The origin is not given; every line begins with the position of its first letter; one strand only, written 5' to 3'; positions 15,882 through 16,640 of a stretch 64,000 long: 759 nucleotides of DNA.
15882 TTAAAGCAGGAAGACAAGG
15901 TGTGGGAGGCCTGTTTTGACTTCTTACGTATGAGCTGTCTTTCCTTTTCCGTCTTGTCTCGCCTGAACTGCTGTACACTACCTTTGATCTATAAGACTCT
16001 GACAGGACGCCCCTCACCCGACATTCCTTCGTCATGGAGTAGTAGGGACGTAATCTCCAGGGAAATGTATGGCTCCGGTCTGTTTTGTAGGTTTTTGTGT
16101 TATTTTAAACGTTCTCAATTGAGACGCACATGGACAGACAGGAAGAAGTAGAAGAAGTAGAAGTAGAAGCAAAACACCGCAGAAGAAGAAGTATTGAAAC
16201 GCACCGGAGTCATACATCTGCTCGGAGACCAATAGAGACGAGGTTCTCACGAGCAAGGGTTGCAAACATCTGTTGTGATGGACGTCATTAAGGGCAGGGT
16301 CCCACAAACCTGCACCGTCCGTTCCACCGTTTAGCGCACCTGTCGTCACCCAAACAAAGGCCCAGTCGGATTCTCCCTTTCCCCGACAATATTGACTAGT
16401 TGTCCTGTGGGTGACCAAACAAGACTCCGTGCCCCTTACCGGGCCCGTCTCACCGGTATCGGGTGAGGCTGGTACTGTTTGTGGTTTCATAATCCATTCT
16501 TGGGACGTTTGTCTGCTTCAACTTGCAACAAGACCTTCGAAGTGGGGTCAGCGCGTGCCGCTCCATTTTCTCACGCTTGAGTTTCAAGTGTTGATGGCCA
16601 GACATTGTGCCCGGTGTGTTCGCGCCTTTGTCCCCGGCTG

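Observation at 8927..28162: Secreted group III PLA2 and a phospholipid scramblase sit as same-strand neighbours: a two-gene membrane-phospholipid remodelling pair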

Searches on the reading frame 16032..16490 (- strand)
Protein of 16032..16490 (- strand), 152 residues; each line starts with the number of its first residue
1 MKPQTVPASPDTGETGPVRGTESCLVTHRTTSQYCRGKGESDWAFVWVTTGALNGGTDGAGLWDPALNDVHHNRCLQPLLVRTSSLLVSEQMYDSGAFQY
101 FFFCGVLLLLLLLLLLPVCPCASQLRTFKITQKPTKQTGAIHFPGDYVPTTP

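Call 18: search_protein_families(library=pfam, proteins=[window:16032-16490:-], max_evalue=0.01)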
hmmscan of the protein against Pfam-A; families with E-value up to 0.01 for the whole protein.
window:16032-16490:- (152 aa): 0 families
